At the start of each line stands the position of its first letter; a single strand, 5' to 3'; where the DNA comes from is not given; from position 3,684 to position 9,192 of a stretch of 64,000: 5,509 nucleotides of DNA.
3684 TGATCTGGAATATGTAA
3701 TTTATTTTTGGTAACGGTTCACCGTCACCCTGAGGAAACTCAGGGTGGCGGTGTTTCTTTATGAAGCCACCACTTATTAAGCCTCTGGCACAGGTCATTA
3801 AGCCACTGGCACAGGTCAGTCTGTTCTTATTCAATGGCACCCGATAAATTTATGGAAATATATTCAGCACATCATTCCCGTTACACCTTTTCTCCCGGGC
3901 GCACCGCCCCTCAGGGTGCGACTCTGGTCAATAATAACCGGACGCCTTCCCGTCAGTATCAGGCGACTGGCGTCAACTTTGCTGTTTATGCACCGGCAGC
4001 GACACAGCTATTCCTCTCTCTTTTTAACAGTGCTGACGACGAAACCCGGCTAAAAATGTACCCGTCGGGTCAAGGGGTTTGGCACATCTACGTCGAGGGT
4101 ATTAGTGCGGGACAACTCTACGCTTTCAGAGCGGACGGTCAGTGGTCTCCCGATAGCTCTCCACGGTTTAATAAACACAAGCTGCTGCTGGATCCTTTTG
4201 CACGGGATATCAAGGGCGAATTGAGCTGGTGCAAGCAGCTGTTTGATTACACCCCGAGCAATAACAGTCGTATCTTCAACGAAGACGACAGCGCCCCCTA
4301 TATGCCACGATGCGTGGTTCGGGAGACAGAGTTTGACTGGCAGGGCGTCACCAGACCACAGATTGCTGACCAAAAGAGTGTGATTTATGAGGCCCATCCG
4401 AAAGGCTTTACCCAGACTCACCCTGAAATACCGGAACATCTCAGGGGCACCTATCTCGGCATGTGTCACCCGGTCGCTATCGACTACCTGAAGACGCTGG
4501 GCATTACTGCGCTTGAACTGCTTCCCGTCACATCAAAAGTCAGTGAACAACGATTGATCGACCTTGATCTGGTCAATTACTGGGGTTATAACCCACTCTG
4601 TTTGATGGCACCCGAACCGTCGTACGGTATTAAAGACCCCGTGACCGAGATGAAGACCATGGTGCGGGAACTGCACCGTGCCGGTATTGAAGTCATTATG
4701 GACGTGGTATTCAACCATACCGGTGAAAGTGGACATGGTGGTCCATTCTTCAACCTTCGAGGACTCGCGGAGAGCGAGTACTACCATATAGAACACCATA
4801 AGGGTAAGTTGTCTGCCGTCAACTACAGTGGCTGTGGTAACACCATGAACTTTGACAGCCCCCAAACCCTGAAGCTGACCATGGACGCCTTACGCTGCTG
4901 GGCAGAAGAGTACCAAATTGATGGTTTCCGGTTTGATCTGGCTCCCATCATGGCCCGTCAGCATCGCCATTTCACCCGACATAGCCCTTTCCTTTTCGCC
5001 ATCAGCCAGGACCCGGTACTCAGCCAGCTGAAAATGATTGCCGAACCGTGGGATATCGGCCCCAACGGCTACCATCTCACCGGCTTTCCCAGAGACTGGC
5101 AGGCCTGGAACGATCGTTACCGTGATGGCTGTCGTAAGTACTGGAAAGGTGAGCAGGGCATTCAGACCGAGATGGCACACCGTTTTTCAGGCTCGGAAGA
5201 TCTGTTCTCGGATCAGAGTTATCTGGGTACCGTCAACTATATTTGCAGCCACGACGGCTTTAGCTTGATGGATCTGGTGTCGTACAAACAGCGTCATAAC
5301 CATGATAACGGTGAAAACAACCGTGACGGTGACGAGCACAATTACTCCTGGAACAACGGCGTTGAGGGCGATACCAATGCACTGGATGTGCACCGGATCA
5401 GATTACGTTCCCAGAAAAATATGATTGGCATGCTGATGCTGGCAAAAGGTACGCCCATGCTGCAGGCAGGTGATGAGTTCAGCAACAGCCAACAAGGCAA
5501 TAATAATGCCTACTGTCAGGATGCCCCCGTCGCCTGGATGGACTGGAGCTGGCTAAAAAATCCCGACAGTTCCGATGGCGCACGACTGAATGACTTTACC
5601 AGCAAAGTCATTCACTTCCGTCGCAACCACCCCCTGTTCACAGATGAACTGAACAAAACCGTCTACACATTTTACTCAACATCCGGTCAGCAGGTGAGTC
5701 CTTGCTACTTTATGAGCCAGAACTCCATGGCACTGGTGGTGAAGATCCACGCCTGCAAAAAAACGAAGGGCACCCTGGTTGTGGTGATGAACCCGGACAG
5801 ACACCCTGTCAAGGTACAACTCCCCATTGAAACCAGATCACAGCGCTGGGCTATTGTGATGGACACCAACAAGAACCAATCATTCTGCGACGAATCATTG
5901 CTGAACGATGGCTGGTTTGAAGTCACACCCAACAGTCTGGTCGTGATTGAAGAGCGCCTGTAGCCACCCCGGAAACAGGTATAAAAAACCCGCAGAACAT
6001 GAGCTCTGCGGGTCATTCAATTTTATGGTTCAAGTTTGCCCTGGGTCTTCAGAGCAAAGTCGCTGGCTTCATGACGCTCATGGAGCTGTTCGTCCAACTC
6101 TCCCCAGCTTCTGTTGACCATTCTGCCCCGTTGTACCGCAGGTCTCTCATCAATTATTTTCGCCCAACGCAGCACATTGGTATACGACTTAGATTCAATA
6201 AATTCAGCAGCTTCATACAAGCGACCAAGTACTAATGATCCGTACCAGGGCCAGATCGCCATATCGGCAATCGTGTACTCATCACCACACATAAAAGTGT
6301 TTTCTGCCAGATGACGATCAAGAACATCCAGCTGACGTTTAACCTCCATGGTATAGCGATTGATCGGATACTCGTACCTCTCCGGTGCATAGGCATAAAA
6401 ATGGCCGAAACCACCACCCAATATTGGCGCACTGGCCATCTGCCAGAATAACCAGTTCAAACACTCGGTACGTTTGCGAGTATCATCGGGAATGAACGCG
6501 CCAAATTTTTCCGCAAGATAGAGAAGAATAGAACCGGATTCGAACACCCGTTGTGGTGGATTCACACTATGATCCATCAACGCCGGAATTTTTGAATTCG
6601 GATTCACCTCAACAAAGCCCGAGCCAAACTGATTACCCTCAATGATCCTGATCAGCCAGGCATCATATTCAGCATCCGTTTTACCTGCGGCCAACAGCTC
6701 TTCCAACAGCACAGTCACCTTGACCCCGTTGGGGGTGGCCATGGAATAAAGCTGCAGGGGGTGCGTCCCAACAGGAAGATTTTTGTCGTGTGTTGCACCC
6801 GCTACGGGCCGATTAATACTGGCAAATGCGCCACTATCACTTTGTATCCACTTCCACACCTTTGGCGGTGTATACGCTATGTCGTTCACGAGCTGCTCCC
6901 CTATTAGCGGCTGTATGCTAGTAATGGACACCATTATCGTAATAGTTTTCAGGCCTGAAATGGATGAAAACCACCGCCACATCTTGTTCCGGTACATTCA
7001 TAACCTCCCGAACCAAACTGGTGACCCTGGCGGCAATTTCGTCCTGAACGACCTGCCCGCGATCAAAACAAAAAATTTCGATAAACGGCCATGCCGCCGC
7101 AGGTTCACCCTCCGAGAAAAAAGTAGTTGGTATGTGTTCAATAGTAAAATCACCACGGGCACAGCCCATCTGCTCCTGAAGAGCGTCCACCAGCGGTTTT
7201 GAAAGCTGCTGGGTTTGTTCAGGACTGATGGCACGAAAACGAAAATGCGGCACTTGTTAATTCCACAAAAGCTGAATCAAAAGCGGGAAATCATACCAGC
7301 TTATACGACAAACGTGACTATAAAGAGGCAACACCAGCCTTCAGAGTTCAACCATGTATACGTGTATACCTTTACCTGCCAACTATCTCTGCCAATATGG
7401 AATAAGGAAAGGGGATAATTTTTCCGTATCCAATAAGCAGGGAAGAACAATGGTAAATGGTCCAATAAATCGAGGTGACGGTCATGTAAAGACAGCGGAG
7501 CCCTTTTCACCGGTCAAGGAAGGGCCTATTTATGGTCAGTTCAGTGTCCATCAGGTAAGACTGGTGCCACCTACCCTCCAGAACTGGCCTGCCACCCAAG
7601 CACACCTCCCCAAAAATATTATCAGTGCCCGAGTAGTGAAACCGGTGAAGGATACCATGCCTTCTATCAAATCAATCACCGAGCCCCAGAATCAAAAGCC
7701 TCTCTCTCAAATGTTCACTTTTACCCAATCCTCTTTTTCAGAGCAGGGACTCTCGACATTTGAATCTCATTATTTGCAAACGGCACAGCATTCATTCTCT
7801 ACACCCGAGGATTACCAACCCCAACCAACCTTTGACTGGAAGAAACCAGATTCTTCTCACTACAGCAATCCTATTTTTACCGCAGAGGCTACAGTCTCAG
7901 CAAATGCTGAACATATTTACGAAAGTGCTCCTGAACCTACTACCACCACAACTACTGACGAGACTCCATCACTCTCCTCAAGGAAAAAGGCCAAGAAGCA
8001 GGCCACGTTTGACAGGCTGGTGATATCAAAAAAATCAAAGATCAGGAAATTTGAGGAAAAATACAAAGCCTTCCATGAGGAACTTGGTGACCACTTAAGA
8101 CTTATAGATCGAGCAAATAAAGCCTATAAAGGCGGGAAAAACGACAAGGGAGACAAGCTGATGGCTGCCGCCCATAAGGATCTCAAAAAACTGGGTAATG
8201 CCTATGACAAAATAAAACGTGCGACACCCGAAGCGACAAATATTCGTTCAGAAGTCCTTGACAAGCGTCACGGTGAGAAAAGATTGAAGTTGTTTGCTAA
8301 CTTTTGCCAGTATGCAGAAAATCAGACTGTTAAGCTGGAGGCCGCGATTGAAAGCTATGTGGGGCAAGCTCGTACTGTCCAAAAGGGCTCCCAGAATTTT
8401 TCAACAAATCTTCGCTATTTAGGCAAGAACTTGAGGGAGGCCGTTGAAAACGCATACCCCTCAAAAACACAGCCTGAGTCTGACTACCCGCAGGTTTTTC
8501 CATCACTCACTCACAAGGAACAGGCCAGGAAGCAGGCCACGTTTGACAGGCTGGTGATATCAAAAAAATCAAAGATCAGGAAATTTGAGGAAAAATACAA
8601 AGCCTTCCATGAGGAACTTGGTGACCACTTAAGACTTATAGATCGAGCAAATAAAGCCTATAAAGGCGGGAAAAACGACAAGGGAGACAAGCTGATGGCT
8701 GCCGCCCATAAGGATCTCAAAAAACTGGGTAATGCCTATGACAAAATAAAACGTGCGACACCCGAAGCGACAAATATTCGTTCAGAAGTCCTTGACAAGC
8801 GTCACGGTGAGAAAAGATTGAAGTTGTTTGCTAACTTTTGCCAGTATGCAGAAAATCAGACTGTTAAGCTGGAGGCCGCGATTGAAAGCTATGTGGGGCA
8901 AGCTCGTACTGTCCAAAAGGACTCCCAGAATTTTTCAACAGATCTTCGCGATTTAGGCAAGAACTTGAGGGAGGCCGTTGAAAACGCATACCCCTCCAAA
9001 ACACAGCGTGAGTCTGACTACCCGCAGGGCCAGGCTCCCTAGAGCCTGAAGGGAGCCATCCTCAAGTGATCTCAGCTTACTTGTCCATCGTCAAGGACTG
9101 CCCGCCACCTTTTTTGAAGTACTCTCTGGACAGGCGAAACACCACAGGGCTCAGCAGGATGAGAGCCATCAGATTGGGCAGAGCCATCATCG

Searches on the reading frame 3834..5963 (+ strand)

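Call 6: search_protein_families(library=pfam, proteins=[window:3834-5963:+], max_evalue=0.001)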
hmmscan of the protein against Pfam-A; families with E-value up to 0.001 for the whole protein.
window:3834-5963:+ (709 aa): 3 families
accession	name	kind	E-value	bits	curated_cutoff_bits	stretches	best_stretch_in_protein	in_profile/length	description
PF00128.31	Alpha-amylase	-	1.2e-16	61.5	22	1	215-299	24-95/446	Alpha amylase, catalytic domain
PF02922.24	CBM_48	-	1.1e-15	58.1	22.4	1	43-123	10-83/83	Carbohydrate-binding module 48 (Isoamylase N-terminal domain)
PF21156.3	ISOA1-3_C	-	0.0008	20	27.3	0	638-684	21-66/106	Isoamylase 1-3, C-terminal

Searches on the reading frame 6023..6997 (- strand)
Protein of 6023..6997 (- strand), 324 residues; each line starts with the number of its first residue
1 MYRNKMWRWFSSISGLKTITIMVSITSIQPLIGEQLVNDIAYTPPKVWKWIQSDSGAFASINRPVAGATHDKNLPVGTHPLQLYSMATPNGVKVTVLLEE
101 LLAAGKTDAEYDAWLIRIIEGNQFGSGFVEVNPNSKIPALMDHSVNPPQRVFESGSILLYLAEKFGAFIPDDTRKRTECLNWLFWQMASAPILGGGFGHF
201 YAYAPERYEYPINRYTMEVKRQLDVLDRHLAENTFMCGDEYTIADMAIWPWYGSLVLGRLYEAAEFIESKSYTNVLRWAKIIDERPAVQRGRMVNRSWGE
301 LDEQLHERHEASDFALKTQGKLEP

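Call 6: search_protein_families(library=pfam, proteins=[window:6023-6997:-], max_evalue=0.001)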
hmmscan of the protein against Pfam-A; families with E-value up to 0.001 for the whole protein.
window:6023-6997:- (324 aa): 5 families
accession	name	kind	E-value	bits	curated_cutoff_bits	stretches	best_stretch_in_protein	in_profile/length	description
PF13410.11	GST_C_2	-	3.5e-09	37.1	24.9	1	213-278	5-66/69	Glutathione S-transferase, C-terminal domain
PF21972.1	Arc1p_N_like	-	5.5e-06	27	27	1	217-284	15-79/81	Nuclear-export cofactor Arc1p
PF00043.30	GST_C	-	6.8e-06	26.7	20.7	1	218-286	30-93/93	Glutathione S-transferase, C-terminal domain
PF02798.26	GST_N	-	3e-05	24.7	20.9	1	80-163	2-76/76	Glutathione S-transferase, N-terminal domain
PF14497.11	GST_C_3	-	0.00065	20.3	21.6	0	217-289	29-98/104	Glutathione S-transferase, C-terminal domain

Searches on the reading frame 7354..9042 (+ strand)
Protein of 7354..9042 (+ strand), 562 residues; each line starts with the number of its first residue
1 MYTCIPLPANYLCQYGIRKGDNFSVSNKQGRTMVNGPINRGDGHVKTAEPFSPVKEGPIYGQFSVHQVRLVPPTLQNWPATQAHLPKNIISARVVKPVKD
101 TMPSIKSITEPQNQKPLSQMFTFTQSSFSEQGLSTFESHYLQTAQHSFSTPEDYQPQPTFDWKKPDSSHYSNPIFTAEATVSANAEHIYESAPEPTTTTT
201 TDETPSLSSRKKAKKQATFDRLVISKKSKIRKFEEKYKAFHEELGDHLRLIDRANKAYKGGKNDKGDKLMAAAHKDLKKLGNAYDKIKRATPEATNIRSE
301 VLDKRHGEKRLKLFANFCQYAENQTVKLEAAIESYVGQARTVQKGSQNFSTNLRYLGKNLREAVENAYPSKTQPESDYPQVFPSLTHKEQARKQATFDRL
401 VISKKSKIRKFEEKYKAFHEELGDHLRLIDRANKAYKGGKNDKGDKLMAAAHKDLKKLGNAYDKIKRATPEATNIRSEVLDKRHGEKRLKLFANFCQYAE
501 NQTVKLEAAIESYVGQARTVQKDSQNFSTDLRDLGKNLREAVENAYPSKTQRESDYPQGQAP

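Call 6: search_protein_families(library=pfam, proteins=[window:7354-9042:+], max_evalue=0.001)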
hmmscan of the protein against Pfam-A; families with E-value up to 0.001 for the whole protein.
window:7354-9042:+ (562 aa): 0 families

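Call 9: search_protein_families(library=pfam, proteins=[window:7354-9042:+], max_evalue=0.1)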
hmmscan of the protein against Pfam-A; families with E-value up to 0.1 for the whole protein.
window:7354-9042:+ (562 aa): 2 families
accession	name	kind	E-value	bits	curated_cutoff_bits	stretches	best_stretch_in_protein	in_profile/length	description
PF13949.11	ALIX_LYPXL_bnd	-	0.033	13.9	30.8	0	201-288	170-258/295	ALIX V-shaped domain binding to HIV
PF03079.20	ARD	-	0.042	14.5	27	0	177-243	25-87/157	ARD/ARD' family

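Call 62: search_protein_families(library=ncbifam, proteins=[window:7354-9042:+], max_evalue=0.001)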
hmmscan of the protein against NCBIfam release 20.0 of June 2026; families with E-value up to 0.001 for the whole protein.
window:7354-9042:+ (562 aa): 3 families
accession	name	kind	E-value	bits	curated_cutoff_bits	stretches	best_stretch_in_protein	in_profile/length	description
NF047388.1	SA1320_fam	subfamily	2.4e-05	23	230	0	251-367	463-579/644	SA1320 family protein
NF041918.1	SAMP1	equivalog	0.00041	20.8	60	0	488-542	2-57/91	ubiquitin-like small modifier protein 1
TIGR03930.1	WXG100_ESAT6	subfamily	0.0007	19.7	44.85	0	229-295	12-78/90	WXG100 family type VII secretion target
